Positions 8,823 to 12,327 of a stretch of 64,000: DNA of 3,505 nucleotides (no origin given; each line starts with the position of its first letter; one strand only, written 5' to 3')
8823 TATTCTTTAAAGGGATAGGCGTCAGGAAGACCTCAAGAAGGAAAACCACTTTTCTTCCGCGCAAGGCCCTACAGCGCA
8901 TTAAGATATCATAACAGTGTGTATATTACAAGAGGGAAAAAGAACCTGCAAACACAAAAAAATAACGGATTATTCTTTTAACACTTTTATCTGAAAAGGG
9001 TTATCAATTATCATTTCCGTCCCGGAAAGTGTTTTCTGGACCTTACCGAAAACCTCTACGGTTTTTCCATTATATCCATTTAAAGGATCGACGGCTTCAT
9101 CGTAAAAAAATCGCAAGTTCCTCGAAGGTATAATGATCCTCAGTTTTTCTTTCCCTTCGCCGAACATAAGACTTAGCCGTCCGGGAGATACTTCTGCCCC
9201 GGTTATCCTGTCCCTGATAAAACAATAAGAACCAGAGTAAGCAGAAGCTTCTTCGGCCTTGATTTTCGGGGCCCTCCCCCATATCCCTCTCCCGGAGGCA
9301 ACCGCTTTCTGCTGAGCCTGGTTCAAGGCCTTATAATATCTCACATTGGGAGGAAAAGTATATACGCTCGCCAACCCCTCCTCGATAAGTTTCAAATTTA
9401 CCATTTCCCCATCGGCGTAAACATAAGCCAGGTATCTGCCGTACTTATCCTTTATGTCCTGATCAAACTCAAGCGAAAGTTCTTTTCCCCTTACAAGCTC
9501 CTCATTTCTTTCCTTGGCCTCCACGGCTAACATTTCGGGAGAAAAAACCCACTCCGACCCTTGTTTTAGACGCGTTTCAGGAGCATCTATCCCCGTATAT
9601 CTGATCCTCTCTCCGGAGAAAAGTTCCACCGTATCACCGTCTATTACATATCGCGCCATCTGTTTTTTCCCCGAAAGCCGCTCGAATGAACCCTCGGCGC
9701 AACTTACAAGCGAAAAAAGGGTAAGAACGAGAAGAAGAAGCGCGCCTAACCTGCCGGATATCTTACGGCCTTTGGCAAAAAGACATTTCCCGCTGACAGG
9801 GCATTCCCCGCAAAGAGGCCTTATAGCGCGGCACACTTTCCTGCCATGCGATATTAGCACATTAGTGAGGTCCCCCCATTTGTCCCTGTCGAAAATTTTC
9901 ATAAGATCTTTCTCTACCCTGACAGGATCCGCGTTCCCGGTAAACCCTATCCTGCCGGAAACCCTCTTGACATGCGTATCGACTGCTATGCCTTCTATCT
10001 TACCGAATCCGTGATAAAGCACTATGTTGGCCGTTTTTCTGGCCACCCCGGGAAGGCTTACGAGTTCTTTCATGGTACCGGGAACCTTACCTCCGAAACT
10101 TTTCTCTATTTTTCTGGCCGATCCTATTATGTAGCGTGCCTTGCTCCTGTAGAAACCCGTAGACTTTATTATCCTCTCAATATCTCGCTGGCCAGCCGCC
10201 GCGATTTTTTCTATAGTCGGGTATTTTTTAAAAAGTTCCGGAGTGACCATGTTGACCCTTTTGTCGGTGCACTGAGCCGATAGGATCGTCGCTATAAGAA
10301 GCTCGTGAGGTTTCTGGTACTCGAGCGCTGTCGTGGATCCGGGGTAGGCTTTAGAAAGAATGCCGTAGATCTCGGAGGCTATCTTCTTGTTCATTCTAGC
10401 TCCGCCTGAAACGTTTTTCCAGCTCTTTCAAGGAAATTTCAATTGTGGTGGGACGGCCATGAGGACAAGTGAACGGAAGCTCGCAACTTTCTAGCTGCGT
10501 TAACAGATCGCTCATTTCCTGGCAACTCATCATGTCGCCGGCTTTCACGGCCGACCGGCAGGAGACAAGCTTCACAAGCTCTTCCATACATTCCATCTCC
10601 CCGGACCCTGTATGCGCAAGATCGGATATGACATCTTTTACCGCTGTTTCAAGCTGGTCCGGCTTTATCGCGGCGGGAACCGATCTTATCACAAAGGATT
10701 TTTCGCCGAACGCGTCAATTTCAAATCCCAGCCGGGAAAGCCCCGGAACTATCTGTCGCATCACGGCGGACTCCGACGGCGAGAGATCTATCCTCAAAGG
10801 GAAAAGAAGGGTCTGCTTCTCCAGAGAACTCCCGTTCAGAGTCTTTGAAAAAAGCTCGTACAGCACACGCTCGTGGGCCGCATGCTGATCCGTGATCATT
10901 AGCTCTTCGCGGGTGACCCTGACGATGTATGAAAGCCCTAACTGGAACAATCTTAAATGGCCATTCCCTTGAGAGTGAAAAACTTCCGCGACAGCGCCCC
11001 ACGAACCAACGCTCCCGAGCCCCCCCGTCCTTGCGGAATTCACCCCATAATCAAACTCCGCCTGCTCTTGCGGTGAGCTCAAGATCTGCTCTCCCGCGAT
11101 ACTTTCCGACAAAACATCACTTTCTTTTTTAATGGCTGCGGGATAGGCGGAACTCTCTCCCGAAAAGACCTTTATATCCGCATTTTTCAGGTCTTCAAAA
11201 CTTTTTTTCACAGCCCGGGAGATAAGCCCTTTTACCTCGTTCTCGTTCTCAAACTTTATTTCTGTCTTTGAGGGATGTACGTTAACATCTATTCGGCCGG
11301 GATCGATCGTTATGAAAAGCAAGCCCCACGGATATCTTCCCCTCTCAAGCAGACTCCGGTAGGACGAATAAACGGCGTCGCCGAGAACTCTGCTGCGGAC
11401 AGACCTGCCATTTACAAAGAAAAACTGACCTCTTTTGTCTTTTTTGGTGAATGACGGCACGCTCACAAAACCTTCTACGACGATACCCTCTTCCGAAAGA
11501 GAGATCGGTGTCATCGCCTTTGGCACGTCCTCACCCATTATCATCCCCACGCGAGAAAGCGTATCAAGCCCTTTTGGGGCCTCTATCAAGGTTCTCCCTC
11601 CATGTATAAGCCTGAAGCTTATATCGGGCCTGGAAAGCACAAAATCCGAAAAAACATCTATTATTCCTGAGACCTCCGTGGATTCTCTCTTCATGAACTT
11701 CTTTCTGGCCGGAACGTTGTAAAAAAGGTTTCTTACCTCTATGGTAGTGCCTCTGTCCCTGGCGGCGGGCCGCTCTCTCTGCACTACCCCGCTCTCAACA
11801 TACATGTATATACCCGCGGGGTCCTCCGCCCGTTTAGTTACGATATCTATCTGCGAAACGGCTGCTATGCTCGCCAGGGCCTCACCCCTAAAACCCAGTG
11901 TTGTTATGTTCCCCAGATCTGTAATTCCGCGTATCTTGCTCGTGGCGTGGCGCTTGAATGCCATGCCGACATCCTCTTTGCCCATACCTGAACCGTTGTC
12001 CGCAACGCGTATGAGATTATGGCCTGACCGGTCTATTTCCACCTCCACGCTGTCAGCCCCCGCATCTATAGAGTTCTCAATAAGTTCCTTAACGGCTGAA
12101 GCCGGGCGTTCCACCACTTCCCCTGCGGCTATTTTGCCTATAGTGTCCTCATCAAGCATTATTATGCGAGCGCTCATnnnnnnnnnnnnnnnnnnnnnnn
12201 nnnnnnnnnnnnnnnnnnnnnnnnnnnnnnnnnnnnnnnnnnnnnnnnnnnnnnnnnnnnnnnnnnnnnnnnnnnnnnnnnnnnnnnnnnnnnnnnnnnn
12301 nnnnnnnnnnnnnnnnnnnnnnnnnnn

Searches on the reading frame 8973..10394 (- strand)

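Call 20: search_protein_families(library=pfam, proteins=[window:8973-10394:-], max_evalue=0.01)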
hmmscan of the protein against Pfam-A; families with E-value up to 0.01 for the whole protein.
window:8973-10394:- (474 aa): 4 families
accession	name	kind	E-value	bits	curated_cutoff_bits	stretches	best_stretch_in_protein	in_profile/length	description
PF00730.31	HhH-GPD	-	4e-27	95.1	26.2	1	34-168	1-106/108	HhH-GPD superfamily base excision DNA repair protein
PF00565.23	SNase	-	1.1e-21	77.8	21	1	263-372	1-105/107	Staphylococcal nuclease homologue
PF00633.29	HHH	-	6.6e-05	23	24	1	99-126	1-28/30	Helix-hairpin-helix motif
PF14520.12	HHH_5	-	0.00055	20.8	27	0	109-138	2-31/57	Helix-hairpin-helix domain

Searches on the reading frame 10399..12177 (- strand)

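Call 20: search_protein_families(library=pfam, proteins=[window:10399-12177:-], max_evalue=0.01)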
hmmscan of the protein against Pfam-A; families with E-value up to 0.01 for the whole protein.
window:10399-12177:- (593 aa): 4 families
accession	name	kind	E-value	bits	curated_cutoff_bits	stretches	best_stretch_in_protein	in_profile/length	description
PF08676.16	MutL_C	-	1.1e-34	119.6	25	1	411-549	2-141/142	MutL C terminal dimerisation domain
PF01119.25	DNA_mis_repair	-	2e-34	118.2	26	1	212-327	3-118/119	DNA mismatch repair protein, C-terminal domain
PF13589.12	HATPase_c_3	-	1.3e-13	51.5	25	1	26-119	4-97/137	Histidine kinase-, DNA gyrase B-, and HSP90-like ATPase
PF02518.31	HATPase_c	-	1.3e-08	35.7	26.4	1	24-83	5-64/111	Histidine kinase-, DNA gyrase B-, and HSP90-like ATPase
